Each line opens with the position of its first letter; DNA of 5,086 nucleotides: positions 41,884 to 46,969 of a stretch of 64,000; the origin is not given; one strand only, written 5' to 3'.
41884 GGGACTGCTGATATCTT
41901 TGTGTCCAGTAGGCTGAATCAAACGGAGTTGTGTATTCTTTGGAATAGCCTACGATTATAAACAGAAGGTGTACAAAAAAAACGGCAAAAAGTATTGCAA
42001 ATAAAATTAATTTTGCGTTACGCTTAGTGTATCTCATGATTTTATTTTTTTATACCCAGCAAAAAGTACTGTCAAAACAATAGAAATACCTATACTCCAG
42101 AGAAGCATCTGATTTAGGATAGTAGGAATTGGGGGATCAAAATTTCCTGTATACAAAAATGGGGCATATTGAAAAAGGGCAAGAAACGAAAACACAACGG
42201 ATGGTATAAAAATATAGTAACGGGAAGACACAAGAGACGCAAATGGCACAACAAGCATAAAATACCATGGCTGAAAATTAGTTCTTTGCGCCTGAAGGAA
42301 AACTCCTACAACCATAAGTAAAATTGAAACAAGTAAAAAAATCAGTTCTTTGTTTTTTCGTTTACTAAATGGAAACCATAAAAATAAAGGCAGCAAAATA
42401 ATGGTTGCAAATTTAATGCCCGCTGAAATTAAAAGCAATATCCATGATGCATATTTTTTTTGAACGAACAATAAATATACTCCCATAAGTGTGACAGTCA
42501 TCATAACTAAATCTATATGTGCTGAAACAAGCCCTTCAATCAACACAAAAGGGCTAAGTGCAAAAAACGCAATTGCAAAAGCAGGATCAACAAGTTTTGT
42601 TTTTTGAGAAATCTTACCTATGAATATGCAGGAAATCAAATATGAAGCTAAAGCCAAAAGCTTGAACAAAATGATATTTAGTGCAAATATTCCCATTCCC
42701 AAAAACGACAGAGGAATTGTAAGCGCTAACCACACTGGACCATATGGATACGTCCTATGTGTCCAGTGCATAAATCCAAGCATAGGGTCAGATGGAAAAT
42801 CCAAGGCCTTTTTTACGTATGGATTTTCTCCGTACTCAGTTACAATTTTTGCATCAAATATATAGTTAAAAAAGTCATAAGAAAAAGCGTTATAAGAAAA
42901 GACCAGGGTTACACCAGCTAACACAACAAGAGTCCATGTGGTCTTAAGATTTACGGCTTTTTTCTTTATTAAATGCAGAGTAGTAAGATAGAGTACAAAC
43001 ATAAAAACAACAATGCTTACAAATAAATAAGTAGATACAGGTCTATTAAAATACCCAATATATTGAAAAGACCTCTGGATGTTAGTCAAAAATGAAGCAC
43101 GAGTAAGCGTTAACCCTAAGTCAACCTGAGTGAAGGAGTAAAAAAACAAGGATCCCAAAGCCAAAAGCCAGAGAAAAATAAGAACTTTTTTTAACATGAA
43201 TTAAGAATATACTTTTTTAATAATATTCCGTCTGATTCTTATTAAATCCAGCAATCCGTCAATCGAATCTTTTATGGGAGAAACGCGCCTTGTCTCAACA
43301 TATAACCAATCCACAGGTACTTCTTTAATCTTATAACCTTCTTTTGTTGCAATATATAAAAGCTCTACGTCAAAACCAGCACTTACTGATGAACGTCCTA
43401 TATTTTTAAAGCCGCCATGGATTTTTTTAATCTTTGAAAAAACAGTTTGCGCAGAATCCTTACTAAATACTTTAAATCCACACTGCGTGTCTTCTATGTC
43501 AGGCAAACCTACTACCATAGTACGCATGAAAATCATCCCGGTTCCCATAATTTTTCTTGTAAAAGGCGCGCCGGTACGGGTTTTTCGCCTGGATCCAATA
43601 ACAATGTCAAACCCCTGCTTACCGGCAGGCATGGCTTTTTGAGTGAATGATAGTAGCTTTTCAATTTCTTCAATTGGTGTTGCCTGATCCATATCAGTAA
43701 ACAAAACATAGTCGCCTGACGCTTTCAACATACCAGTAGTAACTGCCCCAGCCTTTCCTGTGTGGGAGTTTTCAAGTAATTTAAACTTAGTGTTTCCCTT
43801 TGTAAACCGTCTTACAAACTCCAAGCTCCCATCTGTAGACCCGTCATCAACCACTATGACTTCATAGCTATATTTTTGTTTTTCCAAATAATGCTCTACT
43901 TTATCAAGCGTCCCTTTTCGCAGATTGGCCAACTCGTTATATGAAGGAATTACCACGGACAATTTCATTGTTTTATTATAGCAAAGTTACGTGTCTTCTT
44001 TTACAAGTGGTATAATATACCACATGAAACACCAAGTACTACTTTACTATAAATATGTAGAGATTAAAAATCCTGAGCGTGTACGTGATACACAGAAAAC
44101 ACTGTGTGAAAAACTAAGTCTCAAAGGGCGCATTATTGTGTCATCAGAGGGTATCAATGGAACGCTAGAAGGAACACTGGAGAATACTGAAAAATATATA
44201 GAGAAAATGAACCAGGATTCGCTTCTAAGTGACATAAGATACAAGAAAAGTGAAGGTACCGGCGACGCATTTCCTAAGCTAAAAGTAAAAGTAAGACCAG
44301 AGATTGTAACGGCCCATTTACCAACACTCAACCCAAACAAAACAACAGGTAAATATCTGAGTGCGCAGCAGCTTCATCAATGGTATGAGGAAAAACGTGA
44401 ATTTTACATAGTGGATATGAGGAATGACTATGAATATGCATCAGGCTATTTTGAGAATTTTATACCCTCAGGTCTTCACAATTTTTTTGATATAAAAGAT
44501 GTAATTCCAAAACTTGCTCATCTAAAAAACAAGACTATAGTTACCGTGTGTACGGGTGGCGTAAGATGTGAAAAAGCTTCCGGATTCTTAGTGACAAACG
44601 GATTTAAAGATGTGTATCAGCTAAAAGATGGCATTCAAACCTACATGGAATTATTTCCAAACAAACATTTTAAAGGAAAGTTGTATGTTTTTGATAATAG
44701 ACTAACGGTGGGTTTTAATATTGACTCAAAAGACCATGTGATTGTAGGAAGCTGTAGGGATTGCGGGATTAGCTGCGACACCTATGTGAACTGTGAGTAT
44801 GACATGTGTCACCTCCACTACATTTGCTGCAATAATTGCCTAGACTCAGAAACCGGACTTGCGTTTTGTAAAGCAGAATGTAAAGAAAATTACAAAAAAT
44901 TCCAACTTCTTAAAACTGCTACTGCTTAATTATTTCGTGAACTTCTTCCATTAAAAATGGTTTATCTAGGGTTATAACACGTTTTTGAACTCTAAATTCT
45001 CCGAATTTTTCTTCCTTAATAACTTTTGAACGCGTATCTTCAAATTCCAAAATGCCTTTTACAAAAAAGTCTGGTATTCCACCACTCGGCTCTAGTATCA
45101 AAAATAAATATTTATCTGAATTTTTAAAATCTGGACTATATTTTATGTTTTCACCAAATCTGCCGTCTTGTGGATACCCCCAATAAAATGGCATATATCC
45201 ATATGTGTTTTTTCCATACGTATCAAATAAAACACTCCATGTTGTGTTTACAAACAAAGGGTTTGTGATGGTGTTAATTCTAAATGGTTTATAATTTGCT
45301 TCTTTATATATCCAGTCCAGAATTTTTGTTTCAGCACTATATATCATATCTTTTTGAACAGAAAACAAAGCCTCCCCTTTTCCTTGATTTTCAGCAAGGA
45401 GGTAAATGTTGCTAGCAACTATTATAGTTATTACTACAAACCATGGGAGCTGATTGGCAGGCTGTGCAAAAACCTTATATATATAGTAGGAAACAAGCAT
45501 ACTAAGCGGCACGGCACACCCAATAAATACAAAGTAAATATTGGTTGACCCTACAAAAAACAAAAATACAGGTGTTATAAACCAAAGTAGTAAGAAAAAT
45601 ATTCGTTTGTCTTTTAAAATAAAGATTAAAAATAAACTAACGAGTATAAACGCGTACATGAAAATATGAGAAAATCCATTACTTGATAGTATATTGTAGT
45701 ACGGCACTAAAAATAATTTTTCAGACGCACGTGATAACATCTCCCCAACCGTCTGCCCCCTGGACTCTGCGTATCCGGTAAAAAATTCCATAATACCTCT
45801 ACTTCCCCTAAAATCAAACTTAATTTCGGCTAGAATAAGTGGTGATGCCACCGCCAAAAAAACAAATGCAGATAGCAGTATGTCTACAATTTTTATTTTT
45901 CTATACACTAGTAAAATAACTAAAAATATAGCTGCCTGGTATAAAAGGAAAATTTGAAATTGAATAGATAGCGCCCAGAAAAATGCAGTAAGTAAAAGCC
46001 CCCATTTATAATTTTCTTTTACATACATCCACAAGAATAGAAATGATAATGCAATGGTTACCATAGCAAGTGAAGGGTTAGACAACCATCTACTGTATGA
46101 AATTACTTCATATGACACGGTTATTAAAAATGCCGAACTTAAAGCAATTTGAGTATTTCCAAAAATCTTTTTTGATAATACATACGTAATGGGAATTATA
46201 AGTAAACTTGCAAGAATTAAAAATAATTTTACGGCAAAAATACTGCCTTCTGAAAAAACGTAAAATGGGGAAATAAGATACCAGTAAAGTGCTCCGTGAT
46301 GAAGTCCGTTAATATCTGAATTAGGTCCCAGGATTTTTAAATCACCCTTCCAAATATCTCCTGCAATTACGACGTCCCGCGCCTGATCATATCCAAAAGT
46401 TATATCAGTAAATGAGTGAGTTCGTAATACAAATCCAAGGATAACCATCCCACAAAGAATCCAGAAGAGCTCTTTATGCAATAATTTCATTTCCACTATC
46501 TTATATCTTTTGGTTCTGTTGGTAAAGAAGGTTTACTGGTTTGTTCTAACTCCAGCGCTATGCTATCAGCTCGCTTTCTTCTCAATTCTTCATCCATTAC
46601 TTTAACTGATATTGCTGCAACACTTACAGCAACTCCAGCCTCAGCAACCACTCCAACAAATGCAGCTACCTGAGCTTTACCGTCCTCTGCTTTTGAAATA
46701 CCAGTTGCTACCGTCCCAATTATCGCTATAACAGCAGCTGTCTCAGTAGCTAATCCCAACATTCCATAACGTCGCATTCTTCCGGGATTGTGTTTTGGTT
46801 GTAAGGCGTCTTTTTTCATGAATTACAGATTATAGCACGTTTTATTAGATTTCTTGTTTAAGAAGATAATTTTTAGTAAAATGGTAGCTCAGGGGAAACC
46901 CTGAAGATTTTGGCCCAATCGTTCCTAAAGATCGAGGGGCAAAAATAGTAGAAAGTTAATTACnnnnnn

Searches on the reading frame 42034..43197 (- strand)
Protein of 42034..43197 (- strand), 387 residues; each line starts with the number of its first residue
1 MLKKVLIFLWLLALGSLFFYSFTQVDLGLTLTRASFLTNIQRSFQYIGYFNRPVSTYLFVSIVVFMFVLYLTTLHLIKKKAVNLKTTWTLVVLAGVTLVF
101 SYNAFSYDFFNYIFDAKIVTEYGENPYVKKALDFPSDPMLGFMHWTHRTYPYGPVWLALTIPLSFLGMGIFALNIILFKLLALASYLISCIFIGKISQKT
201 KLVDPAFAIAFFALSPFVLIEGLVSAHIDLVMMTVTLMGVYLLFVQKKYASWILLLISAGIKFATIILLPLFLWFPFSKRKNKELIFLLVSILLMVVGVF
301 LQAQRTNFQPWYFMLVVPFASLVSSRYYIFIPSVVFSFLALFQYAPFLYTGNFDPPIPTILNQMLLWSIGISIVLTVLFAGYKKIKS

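Call 5: search_protein_families(library=pfam, proteins=[window:42034-43197:-], max_evalue=0.01)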
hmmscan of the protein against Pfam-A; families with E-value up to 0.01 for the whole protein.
window:42034-43197:- (387 aa): 1 family
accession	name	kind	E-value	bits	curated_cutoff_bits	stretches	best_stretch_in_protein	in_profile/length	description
PF09594.16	GT87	-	8.7e-06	26.1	25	1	150-363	1-191/237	Glycosyltransferase family 87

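Call 71: search_protein_families(library=ncbifam, proteins=[window:42034-43197:-], max_evalue=0.001)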
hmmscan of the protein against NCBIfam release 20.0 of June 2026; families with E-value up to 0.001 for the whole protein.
window:42034-43197:- (387 aa): 2 families
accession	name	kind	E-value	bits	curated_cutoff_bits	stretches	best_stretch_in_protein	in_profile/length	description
TIGR03459.1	crt_membr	equivalog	6.9e-16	58.2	439.4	1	22-280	14-270/470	alpha-(1->6)-mannopyranosyltransferase A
NF038066.1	MptB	equivalog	5e-07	28.5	40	1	73-242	124-295/553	polyprenol phosphomannose-dependent alpha 1,6 mannosyltransferase MptB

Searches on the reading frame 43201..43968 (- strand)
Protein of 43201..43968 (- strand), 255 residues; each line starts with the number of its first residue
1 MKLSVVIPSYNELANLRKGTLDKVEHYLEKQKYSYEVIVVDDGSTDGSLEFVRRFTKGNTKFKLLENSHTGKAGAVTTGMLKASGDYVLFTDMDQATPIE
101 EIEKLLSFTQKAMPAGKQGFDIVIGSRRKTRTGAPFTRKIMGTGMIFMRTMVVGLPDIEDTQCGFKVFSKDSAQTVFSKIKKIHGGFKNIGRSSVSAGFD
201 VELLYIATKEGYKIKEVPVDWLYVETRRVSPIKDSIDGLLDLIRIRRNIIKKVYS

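Call 6: search_protein_families(library=pfam, proteins=[window:43201-43968:-], max_evalue=0.01)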
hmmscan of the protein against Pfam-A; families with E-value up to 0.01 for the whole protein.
window:43201-43968:- (255 aa): 3 families
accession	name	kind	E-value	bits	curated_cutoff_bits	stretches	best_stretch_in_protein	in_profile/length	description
PF00535.33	Glycos_transf_2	-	5.4e-26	91.9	23.3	1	4-176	1-167/168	Glycosyl transferase family 2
PF10111.15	Glyco_tranf_2_2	-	1.8e-09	37.9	27.3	1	4-113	1-111/276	Glycosyltransferase like family 2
PF13641.12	Glyco_tranf_2_3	-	0.00068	20.1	27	1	3-110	3-112/230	Glycosyltransferase like family 2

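Call 9: search_protein_families(library=ncbifam, proteins=[window:43201-43968:-], max_evalue=0.001)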
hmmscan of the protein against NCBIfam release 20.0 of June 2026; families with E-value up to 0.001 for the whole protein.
window:43201-43968:- (255 aa): 22 families
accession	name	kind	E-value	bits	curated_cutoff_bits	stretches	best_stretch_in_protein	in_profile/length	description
NF047588.1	GlcsyltransPgfSStrep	equivalog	9.1e-19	67.8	500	1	1-178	1-169/308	glycosyltransferase PgfS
NF007482.0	PRK10073.1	equivalog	1e-17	64.2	423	1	2-111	7-112/334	glycosyltransferase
NF041875.1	EPS_EpsD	equivalog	1.5e-16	60.8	370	1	3-106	1-101/325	exopolysaccharide biosynthesis glycosyltransferase EpsD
NF007986.1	PRK10714.1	equivalog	1.1e-15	57.5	529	1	2-140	7-137/316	undecaprenyl-phosphate 4-deoxy-4-formamido-L-arabinose transferase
TIGR03937.1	PgaC_IcaA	equivalog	1.1e-13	51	422.3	1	2-95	46-136/407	poly-beta-1,6-N-acetyl-D-glucosamine synthase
NF038302.1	EPS_HpsE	equivalog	9.6e-13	47.8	300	1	1-119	1-121/307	hormogonium polysaccharide biosynthesis glycosyltransferase HpsE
TIGR04283.1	glyco_like_mftF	equivalog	5.5e-12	45.8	182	1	3-126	1-113/221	TIGR04283 family arsenosugar biosynthesis glycosyltransferase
NF047683.1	TeichurnBiosyTuaG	equivalog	6.9e-11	42.3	400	1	3-113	8-115/252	teichuronic acid biosynthesis protein TuaG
NF050050.1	ProtGlycPglI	equivalog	3e-10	39.9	500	1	2-107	3-106/306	GalNAc(5)-diNAcBac-PP-undecaprenol beta-1,3-glucosyltransferase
TIGR04182.1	glyco_TIGR04182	equivalog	8.3e-10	38.5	325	1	3-242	2-214/293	S-layer glycoprotein N-glycosyltransferase AglJ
NF053739.1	GlytfEpsEBac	equivalog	3.1e-09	36.2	450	1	2-114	2-112/265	glycosyltransferase EpsE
NF041391.1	DPhHxTase_Halo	equivalog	1.3e-08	34.1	375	1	9-221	3-183/213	dolichyl-phosphate hexose transferase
TIGR03965.1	mycofact_glyco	equivalog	8.2e-08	31.5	280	1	3-95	76-165/467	mycofactocin biosynthesis glycosyltransferase MftF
TIGR03111.1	glyc2_xrt_Gpos1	hypoth_equivalog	1.4e-07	30.7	363.95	1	3-105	51-152/439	TIGR03111 family XrtG-associated glycosyltransferase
TIGR04009.1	wcaE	equivalog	2.8e-07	30.1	369.2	1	1-125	1-126/248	colanic acid biosynthesis glycosyltransferase WcaE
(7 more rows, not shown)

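Call 12: search_solved_structures(query=window:43201-43968:-, max_evalue=0.001)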
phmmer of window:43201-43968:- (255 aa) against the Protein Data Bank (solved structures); distinct sequences matched with E-value up to 0.001: 20.
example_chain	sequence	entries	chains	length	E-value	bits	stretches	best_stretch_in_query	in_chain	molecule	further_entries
5mlz_A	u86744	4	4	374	4.7e-15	59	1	1-174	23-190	Dolichol monophosphate mannose synthase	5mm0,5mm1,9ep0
9bhc_C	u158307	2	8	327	7e-11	45.3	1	2-140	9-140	Undecaprenyl-phosphate 4-deoxy-4-formamido-L-arabinose transferase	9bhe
8vxh_A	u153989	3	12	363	8.9e-11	45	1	2-140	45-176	Undecaprenyl-phosphate 4-deoxy-4-formamido-L-arabinose transferase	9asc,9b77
5eke_A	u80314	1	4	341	7.8e-10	41.9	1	2-140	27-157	Uncharacterized glycosyltransferase sll0501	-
5ekp_C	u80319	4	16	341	7.9e-10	41.9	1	2-140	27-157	Uncharacterized glycosyltransferase sll0501 | Glycosyltransferase sll0501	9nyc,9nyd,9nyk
9nye_A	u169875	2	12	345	8.1e-10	41.8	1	2-140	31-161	Glycosyltransferase sll0501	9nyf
9hwj_A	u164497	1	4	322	8.2e-10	41.8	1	2-138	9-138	Undecaprenyl-phosphate 4-deoxy-4-formamido-L-arabinose transferase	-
2z87_A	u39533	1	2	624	2e-09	40.5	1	3-97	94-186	Chondroitin synthase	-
2z86_A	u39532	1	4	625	2.1e-09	40.5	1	3-97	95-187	Chondroitin synthase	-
6yv7_B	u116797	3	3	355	6.8e-09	38.8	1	2-100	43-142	Glycosyl transferase, family 2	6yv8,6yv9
6yv7_A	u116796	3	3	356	6.8e-09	38.8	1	2-100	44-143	Glycosyl transferase, family 2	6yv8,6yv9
5hea_A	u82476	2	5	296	8.6e-09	38.5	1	3-97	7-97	Putative glycosyltransferase (GalT1)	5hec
5tze_C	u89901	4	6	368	2.6e-08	36.9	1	1-105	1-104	Glycosyl transferase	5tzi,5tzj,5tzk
8bz8_A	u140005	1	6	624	3.2e-08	36.6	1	2-111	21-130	Glycosyltransferase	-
8bz4_A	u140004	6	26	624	3.2e-08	36.6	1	2-111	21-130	Glycosyltransferase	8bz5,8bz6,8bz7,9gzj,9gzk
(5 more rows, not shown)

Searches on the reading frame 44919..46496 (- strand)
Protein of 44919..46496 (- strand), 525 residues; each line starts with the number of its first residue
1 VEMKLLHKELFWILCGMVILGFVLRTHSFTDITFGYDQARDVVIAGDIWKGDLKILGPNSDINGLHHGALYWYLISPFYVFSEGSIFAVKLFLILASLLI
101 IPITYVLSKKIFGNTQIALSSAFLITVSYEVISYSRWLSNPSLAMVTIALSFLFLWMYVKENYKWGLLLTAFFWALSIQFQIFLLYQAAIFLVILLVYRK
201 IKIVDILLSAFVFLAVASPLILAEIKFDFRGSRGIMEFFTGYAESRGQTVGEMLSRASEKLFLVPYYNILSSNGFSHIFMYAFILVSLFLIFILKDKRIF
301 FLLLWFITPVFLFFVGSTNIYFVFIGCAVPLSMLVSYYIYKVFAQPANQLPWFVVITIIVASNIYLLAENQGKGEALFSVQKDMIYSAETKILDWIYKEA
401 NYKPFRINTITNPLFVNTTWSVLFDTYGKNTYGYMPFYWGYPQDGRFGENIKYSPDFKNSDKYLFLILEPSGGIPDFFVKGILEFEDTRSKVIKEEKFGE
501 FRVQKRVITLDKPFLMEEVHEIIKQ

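Call 6: search_protein_families(library=pfam, proteins=[window:44919-46496:-], max_evalue=0.01)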
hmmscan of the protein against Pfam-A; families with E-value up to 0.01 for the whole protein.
window:44919-46496:- (525 aa): 3 families
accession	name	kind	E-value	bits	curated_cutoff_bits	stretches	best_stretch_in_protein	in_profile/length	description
PF13231.12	PMT_2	-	1.9e-06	28.6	26.1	1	71-221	6-158/160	Dolichyl-phosphate-mannose-protein mannosyltransferase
PF02366.24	PMT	-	9.4e-05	22.5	22.7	1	68-201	64-204/245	Dolichyl-phosphate-mannose-protein mannosyltransferase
PF14897.12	EpsG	-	0.0019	17.8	30.1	1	68-368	47-313/326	EpsG family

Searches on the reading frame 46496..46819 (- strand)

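Call 6: search_protein_families(library=pfam, proteins=[window:46496-46819:-], max_evalue=0.01)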
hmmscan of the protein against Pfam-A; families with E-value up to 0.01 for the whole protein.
window:46496-46819:- (107 aa): 0 families

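Call 17: search_protein_families(library=pfam, proteins=[window:46496-46819:-], max_evalue=1)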
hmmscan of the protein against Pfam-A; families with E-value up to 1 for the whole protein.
window:46496-46819:- (107 aa): 3 families
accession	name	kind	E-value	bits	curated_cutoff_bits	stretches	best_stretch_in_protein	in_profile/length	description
PF16311.10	TMEM100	-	0.067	13.2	34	1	28-86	61-121/133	Transmembrane protein 100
PF14015.11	DUF4231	-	0.17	12.8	24.7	1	27-84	19-76/103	Protein of unknown function (DUF4231)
PF01347.28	Vitellogenin_N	-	0.22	10.5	24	1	46-98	353-405/590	Lipoprotein amino terminal region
